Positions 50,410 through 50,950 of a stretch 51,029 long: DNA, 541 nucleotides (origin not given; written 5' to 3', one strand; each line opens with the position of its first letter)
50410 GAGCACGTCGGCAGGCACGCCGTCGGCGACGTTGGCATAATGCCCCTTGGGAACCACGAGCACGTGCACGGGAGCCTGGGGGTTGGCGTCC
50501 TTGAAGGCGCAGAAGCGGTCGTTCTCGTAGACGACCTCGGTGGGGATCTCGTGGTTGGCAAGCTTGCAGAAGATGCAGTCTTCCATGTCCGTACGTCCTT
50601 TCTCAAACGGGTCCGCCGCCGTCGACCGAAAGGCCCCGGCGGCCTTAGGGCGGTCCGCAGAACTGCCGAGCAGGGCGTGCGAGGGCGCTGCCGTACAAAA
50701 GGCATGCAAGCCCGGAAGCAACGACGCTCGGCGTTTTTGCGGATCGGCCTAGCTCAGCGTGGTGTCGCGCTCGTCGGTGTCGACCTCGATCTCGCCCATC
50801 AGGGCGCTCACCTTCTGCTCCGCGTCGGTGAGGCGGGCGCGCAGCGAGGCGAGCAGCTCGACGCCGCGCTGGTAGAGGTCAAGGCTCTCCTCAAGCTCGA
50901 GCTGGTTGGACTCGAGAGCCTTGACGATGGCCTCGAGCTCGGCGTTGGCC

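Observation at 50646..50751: Repeat copy between xseB and the HIT gene, oriented against both neighbours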

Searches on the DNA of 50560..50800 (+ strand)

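Call 15: search_rna_families(source=window, start=50560, end=50800, threshold=evalue, max_evalue=10)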
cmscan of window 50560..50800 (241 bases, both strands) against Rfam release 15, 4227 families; matches with E-value up to 10: 1.
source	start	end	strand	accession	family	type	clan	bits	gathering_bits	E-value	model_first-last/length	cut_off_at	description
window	50651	50745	+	RF03433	mir-2576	Gene; miRNA;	-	15.3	83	8.7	1-120/120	no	mir-2576 microRNA precursor family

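Call 53: build_rna_model(alignment_id=A3, structure=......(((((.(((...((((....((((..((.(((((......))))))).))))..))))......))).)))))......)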
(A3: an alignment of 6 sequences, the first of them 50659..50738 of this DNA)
Model R1 built from alignment A3 (6 sequences, 85 columns); structure: as given.
model positions 80; base pairs 23; branch points 0; effective number of sequences 2.64; information 0.708 bits per position. Calibrated on 0.2 Mb of random sequence (short: E-values are rough).
structure used (alignment columns):
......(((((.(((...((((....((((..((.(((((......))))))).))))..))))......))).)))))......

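Call 54: search_with_rna_model(model_id=R1, source=window, filters=off, max_evalue=10)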
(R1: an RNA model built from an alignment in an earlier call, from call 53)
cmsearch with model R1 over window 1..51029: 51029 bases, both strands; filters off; matches with E-value up to 10: 47.
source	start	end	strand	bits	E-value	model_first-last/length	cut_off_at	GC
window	8355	8433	+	90.6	2.5e-18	1-80/80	no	0.67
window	50659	50738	+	79.6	7.4e-16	1-80/80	no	0.62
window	6947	7025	-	62.4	5.5e-12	1-80/80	no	0.76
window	12035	12104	+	14.9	0.26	1-80/80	no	0.77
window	25530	25590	-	12.9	0.72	1-80/80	no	0.72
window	35910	35950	-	12.9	0.73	17-60/80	no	0.85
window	1726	1769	-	12.4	0.93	17-62/80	no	0.8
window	41108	41190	-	11.8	1.3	1-80/80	no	0.72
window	48642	48706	+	11.7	1.3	1-80/80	no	0.71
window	28948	28995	+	11.6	1.4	1-80/80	no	0.77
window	24088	24160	-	11.4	1.5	1-80/80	no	0.74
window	24562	24611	-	11.1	1.8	1-80/80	no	0.7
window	43053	43090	-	10.7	2.2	1-80/80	no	0.76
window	44934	44972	-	10.6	2.4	20-57/80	no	0.79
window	35239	35276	+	10.2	2.9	1-80/80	no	0.74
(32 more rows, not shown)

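Call 55: search_with_rna_model(model_id=R1, sources=[window, L001, L008, L026, L027, L030, L032, L037, L040, L041, L042, L043, L044, L045, L046, L047, L009, L010, L011, L012, L013, L014, L017, L018, L019, L020], max_evalue=1, make_alignment=true)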
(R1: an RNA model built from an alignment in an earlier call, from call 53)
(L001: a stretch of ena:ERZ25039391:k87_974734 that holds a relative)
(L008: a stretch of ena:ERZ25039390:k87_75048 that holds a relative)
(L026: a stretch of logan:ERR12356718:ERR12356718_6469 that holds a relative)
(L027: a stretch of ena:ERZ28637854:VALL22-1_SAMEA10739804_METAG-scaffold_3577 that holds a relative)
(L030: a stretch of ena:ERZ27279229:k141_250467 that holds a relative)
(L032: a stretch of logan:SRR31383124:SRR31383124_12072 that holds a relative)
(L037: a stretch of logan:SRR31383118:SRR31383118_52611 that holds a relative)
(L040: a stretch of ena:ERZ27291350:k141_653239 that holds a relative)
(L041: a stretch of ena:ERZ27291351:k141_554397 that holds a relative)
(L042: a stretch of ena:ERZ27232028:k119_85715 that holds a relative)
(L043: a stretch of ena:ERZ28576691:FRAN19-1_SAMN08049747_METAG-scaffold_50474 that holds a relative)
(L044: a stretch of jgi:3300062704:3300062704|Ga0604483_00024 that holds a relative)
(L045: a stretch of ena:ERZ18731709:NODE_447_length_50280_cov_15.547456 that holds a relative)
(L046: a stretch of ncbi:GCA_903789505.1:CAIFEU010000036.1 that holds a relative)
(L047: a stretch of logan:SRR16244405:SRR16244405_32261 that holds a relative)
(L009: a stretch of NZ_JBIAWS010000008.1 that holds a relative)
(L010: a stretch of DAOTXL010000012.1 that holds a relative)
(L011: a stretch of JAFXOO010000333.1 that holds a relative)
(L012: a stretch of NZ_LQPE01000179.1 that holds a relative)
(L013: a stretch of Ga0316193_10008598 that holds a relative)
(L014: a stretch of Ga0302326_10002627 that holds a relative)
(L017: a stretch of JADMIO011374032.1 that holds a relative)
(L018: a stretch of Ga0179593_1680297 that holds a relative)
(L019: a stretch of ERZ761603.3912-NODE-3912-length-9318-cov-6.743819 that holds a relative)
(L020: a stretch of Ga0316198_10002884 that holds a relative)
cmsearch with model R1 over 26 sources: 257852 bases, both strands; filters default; matches with E-value up to 1: 11.
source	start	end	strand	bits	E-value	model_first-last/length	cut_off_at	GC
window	8355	8433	+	90.6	1.3e-17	1-80/80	no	0.67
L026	1744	1824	-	81.4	1.5e-15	1-80/80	no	0.67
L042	585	665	-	81.2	1.6e-15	1-80/80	no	0.6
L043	522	602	-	81.2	1.6e-15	1-80/80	no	0.6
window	50659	50738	+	79.6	3.7e-15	1-80/80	no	0.62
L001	3260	3339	-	79.6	3.7e-15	1-80/80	no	0.62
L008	755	834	-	72.7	1.4e-13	1-80/80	no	0.61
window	6947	7025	-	62.4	2.8e-11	1-80/80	no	0.76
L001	616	690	-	58.2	2.3e-10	1-80/80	no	0.72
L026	1847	1902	-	31.6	0.00023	24-80/80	5'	0.7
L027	1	62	-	18.7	0.18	1-80/80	no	0.79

Alignment A4: 11 matches aligned to the model, 86 columns, each read 5' to 3' on its own strand. Consensus structure (alignment columns), stored with it:
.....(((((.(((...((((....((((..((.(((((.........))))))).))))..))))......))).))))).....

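Call 66: search_dna_similar(query=window:50640-50757:+, collection=plasmids, mode=distant, max_evalue=0.01, max_rows=10)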
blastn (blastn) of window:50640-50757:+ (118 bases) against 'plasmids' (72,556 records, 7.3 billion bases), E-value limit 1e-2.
No match.

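Call 69: search_with_rna_model(model_id=R1, source=L048, filters=off, max_evalue=1)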
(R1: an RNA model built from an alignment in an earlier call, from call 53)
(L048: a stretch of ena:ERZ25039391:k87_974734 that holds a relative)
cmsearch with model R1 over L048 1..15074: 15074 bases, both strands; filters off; matches with E-value up to 1: 12.
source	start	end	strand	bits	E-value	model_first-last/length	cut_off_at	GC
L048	9363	9442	-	79.6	2.2e-16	1-80/80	no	0.62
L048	6719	6793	-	58.2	1.4e-11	1-80/80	no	0.72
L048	4252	4342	-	42.7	4.3e-08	1-80/80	no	0.69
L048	6993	7058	-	16.1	0.04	1-80/80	no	0.68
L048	2584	2659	+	14.3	0.1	1-80/80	no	0.72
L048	11393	11457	-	13.8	0.13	1-80/80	no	0.72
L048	3310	3363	+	13.2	0.18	1-80/80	no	0.67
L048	4747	4780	-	11.9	0.35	1-80/80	no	0.68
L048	4468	4517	-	11.9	0.36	1-80/80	no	0.8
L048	4468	4517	+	11.5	0.44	1-80/80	no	0.8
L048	1414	1441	+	10.8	0.61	1-80/80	no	0.68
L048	10505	10588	-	10.1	0.88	1-80/80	no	0.68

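Call 94: search_with_rna_model(model_id=R1, sources=[L056, L057, L058], filters=off, max_evalue=1)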
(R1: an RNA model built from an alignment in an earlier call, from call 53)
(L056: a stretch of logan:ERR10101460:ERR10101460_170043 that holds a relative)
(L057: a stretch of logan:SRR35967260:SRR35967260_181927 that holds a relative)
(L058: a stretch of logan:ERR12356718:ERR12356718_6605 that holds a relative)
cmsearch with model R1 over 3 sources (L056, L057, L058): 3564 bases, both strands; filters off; matches with E-value up to 1: 11.
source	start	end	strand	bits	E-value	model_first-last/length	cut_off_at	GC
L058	92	160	-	52.1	7.7e-11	7-74/80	no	0.72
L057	51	115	-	46.2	1.6e-09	9-72/80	no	0.75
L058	3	54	-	29.5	9.1e-06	12-68/80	no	0.75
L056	234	299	+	14.6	0.02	1-80/80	no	0.7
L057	316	381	+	14.6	0.02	1-80/80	no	0.7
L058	359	424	+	14.5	0.022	1-80/80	no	0.71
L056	1399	1476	+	13.2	0.044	1-80/80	no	0.72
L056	234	299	-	9.3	0.32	1-80/80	no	0.7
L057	316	381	-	9.3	0.32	1-80/80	no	0.7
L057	54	126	+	8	0.63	1-80/80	no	0.75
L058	359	424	-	8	0.63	1-80/80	no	0.71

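Call 97: search_with_rna_model(model_id=R1, sources=[window, L048, L008, L026, L042, L057, L058], max_evalue=0.001, make_alignment=true)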
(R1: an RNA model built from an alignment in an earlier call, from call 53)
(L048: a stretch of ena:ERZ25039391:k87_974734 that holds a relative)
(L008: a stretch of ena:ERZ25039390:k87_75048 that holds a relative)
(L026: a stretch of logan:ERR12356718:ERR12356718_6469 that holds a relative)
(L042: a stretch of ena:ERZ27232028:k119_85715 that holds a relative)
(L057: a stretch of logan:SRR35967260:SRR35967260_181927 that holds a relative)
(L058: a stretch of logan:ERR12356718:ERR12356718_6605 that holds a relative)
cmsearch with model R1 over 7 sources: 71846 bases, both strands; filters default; matches with E-value up to 0.001: 13.
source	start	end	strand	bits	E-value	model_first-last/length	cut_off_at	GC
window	8355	8433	+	90.6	3.5e-18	1-80/80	no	0.67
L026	1744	1824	-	81.4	4.2e-16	1-80/80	no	0.67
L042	585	665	-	81.2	4.5e-16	1-80/80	no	0.6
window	50659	50738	+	79.6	1e-15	1-80/80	no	0.62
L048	9363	9442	-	79.6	1e-15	1-80/80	no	0.62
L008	755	834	-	72.7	3.8e-14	1-80/80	no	0.61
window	6947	7025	-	62.4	7.7e-12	1-80/80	no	0.76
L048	6719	6793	-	58.2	6.5e-11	1-80/80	no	0.72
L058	92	160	-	52.1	1.5e-09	7-74/80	no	0.72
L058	1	66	-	46.7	2.5e-08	1-65/80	3'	0.73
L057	51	115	-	46.2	3.2e-08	9-72/80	no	0.75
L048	4252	4342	-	42.7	2e-07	1-80/80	no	0.69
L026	1847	1902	-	31.6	6.5e-05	24-80/80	5'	0.7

Alignment A6: 13 matches aligned to the model, 95 columns, each read 5' to 3' on its own strand. Consensus structure (alignment columns), stored with it:
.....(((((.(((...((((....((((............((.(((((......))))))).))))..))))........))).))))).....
